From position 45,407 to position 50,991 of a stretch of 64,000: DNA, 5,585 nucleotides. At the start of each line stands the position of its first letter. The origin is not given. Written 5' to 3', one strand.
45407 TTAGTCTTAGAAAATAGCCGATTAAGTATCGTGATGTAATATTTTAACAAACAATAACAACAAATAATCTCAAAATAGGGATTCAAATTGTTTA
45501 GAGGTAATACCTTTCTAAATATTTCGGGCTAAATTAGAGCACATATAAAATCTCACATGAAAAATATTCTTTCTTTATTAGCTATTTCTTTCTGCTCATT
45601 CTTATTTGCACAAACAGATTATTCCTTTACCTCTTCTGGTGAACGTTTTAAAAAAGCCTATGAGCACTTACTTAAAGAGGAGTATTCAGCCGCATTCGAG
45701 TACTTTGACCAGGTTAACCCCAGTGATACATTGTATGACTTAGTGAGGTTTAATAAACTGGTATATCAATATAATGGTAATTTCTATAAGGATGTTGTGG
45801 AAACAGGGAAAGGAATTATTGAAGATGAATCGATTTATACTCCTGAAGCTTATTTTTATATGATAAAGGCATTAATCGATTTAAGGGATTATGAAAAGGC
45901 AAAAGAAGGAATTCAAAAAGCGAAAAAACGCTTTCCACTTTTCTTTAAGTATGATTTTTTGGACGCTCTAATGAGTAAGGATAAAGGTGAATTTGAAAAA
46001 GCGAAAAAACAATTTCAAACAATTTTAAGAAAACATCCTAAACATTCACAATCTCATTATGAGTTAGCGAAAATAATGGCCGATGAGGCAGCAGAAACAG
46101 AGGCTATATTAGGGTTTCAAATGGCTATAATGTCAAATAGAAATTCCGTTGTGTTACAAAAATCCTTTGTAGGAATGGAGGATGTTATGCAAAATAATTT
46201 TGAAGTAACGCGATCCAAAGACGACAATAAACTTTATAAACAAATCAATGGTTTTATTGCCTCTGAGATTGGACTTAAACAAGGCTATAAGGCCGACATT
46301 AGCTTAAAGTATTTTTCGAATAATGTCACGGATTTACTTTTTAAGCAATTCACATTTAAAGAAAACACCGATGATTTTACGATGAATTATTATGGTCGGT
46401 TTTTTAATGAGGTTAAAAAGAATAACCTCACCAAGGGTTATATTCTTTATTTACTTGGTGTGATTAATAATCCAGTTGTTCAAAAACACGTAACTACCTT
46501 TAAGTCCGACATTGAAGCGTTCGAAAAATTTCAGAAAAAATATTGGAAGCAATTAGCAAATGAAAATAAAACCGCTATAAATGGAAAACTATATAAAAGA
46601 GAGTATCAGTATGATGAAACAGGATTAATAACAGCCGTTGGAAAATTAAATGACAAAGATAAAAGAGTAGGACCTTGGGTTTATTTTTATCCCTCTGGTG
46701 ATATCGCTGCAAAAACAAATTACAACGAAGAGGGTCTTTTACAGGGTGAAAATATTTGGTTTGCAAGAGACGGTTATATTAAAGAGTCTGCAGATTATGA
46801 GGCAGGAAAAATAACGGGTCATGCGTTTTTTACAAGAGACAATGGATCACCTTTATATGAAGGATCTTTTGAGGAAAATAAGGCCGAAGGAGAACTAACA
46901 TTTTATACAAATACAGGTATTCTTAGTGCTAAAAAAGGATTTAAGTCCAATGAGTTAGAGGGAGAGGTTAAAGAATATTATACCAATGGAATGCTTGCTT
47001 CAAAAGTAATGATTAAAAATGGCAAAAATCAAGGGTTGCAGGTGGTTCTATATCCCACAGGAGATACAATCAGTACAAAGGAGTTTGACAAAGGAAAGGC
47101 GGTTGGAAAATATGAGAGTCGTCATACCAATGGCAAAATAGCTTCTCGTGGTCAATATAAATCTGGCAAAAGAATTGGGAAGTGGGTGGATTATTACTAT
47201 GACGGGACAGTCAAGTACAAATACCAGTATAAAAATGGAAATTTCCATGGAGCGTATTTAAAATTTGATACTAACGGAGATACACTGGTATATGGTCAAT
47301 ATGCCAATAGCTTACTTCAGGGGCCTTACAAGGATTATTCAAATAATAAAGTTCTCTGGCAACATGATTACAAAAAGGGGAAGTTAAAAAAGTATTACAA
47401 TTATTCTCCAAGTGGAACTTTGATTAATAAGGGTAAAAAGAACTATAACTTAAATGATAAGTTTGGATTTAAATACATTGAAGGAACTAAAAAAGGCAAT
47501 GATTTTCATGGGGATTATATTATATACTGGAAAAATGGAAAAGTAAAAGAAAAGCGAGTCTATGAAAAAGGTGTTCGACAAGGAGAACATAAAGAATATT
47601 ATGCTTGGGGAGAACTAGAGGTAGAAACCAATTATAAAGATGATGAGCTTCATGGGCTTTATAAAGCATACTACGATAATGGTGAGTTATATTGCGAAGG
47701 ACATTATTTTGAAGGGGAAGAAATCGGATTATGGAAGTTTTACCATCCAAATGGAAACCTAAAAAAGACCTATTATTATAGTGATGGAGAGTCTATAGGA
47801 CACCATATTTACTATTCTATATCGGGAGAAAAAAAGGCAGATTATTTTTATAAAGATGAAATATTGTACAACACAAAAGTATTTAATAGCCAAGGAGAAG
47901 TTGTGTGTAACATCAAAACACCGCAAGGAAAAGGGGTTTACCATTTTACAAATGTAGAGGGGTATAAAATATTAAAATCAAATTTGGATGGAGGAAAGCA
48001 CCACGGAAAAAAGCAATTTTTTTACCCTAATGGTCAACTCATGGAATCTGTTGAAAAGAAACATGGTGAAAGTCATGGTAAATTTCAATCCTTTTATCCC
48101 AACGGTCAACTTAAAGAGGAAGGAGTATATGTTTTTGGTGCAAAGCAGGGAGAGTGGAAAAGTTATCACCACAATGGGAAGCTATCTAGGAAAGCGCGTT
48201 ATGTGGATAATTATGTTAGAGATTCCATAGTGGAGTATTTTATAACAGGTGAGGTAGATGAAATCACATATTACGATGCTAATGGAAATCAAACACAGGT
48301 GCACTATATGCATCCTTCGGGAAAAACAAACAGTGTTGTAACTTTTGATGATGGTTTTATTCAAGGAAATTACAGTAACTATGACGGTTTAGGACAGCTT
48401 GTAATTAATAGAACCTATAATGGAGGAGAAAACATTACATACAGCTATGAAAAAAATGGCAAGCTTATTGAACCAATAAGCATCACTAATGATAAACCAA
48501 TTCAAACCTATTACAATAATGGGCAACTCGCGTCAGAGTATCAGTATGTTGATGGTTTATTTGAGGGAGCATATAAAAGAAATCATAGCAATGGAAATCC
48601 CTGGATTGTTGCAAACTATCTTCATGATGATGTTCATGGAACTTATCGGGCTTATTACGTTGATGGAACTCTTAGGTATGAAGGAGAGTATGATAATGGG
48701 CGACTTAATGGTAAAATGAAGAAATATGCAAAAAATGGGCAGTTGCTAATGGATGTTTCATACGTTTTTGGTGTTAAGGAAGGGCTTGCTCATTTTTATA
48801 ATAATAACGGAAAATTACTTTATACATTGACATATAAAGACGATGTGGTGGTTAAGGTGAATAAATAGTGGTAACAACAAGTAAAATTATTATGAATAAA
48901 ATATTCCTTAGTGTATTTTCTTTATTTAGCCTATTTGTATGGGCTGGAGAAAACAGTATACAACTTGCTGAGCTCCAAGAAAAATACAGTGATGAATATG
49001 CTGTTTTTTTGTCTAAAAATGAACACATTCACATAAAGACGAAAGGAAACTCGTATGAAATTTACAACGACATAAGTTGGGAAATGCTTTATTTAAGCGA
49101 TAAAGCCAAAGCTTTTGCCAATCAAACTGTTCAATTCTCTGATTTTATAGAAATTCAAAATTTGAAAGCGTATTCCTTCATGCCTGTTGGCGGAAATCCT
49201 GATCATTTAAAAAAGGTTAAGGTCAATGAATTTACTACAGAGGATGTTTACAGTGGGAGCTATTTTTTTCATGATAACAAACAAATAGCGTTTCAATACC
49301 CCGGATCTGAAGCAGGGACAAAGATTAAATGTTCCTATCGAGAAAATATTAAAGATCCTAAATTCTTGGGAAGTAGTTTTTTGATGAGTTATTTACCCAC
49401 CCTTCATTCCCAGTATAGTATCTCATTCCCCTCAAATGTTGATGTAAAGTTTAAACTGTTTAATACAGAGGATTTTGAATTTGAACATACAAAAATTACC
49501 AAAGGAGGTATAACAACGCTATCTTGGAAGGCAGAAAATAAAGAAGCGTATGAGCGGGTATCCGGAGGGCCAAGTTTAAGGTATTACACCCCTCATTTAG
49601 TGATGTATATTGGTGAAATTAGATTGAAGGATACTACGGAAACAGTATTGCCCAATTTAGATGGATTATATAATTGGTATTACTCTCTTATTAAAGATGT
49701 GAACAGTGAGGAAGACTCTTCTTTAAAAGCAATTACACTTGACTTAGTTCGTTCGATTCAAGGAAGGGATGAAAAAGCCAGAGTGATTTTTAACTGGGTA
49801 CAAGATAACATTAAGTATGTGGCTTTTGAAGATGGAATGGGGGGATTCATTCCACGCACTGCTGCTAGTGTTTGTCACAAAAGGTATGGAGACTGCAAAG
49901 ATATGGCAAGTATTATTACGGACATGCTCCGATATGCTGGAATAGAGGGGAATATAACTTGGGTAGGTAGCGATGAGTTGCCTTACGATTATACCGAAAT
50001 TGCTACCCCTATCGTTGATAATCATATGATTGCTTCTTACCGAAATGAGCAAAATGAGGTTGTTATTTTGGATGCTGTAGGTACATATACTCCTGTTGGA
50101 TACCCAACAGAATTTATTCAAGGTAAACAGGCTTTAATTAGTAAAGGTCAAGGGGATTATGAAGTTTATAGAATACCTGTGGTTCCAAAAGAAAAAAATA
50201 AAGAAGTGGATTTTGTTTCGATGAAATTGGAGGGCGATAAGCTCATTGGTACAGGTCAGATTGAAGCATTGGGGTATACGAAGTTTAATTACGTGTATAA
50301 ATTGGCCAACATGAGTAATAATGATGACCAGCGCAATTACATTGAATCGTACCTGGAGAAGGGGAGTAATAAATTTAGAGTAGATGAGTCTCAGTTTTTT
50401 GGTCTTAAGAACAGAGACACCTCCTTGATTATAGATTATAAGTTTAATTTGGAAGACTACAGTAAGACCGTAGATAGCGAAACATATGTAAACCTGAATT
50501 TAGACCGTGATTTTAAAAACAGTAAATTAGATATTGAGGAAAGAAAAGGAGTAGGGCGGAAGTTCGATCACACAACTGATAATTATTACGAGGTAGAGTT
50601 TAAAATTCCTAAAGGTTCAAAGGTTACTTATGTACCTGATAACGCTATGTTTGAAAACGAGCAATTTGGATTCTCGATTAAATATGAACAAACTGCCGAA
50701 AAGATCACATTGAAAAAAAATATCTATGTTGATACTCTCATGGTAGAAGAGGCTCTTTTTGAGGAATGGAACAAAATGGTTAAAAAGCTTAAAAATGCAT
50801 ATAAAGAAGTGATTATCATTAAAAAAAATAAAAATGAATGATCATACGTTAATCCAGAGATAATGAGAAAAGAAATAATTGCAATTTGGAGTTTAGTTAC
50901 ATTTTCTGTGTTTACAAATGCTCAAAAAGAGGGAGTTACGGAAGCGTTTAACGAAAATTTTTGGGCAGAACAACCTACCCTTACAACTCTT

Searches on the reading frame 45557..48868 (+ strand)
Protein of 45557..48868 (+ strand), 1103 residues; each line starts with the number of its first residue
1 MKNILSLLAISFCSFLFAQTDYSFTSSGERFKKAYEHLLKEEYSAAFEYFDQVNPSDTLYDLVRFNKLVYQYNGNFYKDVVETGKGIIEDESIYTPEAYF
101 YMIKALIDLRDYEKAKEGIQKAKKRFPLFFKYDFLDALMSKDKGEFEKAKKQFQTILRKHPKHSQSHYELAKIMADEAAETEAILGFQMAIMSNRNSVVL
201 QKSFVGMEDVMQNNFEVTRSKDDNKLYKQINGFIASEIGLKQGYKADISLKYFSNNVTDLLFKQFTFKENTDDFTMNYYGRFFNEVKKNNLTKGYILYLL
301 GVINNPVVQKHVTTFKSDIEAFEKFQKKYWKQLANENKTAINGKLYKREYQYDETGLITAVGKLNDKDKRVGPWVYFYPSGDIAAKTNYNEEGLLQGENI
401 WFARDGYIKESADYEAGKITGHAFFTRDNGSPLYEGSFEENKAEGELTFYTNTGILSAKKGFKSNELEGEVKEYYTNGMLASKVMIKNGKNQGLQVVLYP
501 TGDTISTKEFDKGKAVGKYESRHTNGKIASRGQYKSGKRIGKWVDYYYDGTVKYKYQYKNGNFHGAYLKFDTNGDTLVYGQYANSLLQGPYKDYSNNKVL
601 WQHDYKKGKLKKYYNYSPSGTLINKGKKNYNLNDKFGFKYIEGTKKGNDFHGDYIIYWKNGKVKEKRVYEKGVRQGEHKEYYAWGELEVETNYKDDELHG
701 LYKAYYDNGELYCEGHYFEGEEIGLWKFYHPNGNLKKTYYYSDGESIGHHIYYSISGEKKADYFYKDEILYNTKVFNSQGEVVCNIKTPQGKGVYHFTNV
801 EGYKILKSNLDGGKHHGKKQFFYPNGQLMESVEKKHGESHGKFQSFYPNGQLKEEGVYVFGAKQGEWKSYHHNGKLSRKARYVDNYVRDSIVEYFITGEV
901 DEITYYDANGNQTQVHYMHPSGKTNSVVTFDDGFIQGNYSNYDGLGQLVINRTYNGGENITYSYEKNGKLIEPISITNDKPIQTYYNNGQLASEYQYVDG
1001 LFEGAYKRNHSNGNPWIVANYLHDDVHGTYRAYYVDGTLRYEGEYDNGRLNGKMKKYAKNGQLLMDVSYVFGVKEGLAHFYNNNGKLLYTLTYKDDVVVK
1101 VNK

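Call 64: search_protein_families(library=pfam, proteins=[window:45557-48868:+], max_evalue=0.000001)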
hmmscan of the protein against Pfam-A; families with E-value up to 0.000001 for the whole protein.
window:45557-48868:+ (1103 aa): 1 family
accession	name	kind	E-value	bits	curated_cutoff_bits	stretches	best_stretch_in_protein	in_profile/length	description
PF07661.19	MORN_2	-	6.3e-42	137.1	29.6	0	840-858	2-20/22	MORN repeat variant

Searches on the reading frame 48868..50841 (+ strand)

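Call 64: search_protein_families(library=pfam, proteins=[window:48868-50841:+], max_evalue=0.000001)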
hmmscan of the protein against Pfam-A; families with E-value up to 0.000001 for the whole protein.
window:48868-50841:+ (657 aa): 2 families
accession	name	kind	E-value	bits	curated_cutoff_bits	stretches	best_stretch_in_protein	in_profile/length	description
PF12969.12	DUF3857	-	2.3e-15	57.5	24.6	1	77-225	17-166/170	Domain of Unknown Function with PDB structure (DUF3857)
PF01841.26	Transglut_core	-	2.4e-07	31.4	23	1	292-360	6-71/108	Transglutaminase-like superfamily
